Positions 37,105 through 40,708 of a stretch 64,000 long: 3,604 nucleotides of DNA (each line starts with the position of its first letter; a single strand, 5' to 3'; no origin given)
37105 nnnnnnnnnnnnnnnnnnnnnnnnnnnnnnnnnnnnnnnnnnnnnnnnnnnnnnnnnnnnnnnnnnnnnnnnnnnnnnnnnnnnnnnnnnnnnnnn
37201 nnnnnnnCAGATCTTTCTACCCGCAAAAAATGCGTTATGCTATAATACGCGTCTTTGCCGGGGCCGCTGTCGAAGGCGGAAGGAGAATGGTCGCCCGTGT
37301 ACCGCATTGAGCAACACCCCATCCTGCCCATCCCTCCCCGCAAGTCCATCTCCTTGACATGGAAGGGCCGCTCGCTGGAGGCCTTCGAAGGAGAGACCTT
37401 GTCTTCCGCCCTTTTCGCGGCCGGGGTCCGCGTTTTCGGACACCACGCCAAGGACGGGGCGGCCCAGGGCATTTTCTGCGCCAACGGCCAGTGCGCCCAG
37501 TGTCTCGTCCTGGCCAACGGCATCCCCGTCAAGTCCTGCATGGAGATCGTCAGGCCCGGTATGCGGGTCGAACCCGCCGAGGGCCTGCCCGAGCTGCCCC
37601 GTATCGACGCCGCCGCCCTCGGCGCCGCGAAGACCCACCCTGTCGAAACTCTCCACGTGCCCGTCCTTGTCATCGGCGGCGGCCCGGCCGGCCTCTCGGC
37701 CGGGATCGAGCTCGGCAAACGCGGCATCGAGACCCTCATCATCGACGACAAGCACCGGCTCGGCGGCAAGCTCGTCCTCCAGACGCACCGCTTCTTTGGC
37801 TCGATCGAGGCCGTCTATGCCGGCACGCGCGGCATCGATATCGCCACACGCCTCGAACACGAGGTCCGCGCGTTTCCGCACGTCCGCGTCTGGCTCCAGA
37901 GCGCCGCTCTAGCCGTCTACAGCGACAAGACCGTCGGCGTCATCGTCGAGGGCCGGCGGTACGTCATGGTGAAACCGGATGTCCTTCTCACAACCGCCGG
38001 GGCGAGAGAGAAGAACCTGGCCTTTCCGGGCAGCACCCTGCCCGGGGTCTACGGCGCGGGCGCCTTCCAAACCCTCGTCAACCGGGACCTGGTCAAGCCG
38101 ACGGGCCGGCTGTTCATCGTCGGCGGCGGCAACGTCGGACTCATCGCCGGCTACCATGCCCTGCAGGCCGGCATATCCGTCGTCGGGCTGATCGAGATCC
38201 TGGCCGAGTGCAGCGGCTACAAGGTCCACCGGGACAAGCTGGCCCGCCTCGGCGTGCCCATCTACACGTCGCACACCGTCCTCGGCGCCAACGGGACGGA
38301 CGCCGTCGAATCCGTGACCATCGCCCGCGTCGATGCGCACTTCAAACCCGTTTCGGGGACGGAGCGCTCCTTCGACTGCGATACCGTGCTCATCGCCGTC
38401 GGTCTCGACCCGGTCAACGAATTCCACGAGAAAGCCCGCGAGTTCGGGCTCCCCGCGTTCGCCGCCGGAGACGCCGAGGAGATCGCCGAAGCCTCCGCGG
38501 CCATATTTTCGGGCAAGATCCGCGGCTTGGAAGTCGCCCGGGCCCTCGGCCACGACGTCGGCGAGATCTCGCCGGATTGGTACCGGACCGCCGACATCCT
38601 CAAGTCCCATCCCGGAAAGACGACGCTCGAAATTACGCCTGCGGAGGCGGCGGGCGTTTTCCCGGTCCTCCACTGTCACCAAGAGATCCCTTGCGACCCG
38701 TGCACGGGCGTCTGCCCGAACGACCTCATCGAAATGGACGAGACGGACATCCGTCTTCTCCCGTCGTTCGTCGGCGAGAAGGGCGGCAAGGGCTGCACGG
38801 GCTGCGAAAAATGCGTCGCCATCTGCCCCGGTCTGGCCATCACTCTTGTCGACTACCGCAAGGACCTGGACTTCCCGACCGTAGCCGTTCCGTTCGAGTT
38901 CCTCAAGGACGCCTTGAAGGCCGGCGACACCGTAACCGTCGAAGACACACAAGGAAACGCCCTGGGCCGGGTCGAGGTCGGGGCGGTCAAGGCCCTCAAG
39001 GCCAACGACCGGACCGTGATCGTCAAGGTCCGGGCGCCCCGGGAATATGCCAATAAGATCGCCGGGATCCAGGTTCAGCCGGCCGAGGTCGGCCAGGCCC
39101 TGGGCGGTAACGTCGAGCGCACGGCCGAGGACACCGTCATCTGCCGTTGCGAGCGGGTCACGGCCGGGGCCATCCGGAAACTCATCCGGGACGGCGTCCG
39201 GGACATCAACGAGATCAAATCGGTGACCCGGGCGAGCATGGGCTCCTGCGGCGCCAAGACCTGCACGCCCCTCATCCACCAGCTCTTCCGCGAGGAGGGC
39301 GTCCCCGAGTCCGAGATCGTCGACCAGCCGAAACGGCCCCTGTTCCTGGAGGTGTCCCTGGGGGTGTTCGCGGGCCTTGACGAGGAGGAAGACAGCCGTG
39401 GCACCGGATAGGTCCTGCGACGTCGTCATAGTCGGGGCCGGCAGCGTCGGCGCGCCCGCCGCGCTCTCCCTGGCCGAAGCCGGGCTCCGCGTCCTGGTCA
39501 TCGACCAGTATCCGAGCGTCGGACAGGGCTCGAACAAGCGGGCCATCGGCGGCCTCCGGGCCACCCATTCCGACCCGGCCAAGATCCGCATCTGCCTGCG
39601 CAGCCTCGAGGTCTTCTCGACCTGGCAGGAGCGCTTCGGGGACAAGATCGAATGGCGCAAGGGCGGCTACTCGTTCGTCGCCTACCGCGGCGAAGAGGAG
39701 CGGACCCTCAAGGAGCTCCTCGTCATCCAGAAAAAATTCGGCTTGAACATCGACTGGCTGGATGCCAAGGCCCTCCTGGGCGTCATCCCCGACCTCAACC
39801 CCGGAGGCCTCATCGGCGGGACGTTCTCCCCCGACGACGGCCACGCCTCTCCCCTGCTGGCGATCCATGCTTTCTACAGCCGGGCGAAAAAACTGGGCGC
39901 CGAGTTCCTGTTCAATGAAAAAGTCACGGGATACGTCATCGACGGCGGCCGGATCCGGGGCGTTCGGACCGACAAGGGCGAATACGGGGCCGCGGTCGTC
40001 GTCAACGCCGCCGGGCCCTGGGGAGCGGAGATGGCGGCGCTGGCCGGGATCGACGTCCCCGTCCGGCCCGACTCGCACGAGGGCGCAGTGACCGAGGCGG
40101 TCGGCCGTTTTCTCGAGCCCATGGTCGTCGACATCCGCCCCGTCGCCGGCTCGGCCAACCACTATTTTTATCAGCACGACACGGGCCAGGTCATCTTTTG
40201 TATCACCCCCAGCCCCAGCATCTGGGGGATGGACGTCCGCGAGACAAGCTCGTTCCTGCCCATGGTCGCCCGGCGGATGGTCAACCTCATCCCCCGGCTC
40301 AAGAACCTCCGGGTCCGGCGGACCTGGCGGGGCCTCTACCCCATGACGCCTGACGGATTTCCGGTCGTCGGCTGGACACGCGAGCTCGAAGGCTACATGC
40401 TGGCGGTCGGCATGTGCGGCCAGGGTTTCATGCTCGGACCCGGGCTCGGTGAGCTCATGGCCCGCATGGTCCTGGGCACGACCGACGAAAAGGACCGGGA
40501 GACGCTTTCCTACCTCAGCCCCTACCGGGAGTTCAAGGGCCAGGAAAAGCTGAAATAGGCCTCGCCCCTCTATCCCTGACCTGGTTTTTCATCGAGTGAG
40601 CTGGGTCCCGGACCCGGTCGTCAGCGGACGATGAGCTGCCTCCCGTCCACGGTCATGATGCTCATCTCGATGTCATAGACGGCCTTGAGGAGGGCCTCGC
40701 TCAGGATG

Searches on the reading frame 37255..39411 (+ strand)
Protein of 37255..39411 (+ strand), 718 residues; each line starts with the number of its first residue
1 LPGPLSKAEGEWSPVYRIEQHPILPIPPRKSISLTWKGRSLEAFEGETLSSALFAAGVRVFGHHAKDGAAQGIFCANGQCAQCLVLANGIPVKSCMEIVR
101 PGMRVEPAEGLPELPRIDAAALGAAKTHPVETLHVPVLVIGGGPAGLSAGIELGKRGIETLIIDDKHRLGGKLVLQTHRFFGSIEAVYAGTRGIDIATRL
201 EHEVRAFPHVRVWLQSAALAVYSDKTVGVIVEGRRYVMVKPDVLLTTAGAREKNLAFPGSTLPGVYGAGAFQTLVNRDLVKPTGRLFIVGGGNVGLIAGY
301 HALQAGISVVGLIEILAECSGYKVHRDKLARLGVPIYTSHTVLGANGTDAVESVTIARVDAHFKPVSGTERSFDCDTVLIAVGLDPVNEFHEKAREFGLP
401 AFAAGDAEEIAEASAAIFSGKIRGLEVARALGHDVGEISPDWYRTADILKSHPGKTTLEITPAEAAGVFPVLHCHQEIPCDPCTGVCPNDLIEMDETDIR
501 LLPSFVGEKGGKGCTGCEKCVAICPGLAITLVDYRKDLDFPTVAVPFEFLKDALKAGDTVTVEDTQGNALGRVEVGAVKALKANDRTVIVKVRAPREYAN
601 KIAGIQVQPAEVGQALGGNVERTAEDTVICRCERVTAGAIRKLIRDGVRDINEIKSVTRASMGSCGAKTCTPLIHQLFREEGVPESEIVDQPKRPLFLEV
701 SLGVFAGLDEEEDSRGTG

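Call 11: search_protein_families(library=pfam, proteins=[window:37255-39411:+], max_evalue=0.001)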
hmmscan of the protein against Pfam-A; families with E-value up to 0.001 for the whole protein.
window:37255-39411:+ (718 aa): 16 families
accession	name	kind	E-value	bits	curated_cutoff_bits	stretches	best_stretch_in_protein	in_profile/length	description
PF13510.11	Fer2_4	-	3.1e-21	75.6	22.8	1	30-107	2-79/82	2Fe-2S iron-sulfur cluster binding domain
PF07992.20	Pyr_redox_2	-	3.2e-19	69.9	26.1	1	137-393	3-246/291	Pyridine nucleotide-disulphide oxidoreductase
PF04324.20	Fer2_BFD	-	1.3e-11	45.1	26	1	628-680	1-50/50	BFD-like [2Fe-2S] binding domain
PF12831.13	FAD_oxidored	-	1.6e-07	31.4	27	1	137-177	2-42/416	FAD dependent oxidoreductase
PF13450.12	NAD_binding_8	-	2e-07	31.6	21.9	1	139-173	1-35/68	NAD(P)-binding Rossmann-like domain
PF01494.25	FAD_binding_3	-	1e-06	28.7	22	1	135-165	2-32/349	FAD binding domain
PF03486.20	HI0933_like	-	4e-06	26.9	50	1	137-175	3-41/244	HI0933-like protein Rossmann domain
PF00890.30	FAD_binding_2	-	4e-06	26.7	20.4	1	137-189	2-50/414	FAD binding domain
PF00070.33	Pyr_redox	-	1.1e-05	26.2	22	0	285-356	1-79/82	Pyridine nucleotide-disulphide oxidoreductase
PF13187.11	Fer4_9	-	5.4e-05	23.6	27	1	480-526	5-49/52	4Fe-4S dicluster domain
PF12838.12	Fer4_7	-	0.00011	23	27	1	480-525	5-49/52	4Fe-4S dicluster domain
PF13738.12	Pyr_redox_3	-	0.00012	21.9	30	1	138-170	1-33/305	Pyridine nucleotide-disulphide oxidoreductase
PF01946.23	Thi4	-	0.00016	21.4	26.2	1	133-174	16-58/235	Thi4 family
PF01266.30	DAO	-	0.00039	20.5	27.9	0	137-171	2-37/353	FAD dependent oxidoreductase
PF13237.11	Fer4_10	-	0.00043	20.6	25.5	0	478-525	10-53/53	4Fe-4S dicluster domain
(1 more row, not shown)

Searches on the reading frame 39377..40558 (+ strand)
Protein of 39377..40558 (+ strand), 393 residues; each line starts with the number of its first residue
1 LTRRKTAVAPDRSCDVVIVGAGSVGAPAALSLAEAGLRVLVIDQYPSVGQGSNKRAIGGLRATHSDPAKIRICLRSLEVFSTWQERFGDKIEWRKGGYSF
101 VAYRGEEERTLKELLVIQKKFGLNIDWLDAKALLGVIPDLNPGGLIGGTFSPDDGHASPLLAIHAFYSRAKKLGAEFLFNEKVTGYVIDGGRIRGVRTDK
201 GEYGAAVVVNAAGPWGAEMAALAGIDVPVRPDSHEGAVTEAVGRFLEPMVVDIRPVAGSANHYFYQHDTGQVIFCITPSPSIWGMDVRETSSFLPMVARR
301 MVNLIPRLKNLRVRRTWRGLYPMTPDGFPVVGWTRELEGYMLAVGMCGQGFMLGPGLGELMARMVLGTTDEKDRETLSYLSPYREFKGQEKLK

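Call 11: search_protein_families(library=pfam, proteins=[window:39377-40558:+], max_evalue=0.001)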
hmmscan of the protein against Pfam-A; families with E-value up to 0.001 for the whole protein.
window:39377-40558:+ (393 aa): 10 families
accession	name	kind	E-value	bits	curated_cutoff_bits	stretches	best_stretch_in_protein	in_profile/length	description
PF01266.30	DAO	-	2.8e-65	221.6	27.9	1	15-364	1-353/353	FAD dependent oxidoreductase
PF12831.13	FAD_oxidored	-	4e-10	40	27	1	15-49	1-35/416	FAD dependent oxidoreductase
PF00890.30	FAD_binding_2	-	4.7e-08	33.1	20.4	1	15-67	1-52/414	FAD binding domain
PF03486.20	HI0933_like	-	4.2e-06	26.8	50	1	15-64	2-51/244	HI0933-like protein Rossmann domain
PF01494.25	FAD_binding_3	-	5.2e-06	26.4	22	1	14-49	2-37/349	FAD binding domain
PF01946.23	Thi4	-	9.7e-06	25.4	26.2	1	14-52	18-57/235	Thi4 family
PF01134.28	GIDA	-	2.3e-05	24.1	22.1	1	15-62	1-49/391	Glucose inhibited division protein A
PF07992.20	Pyr_redox_2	-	3.4e-05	23.9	26.1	1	15-45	2-33/291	Pyridine nucleotide-disulphide oxidoreductase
PF13450.12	NAD_binding_8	-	0.00018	22.2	21.9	1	18-61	1-44/68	NAD(P)-binding Rossmann-like domain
PF00070.33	Pyr_redox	-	0.00024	22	22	0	16-51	2-37/82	Pyridine nucleotide-disulphide oxidoreductase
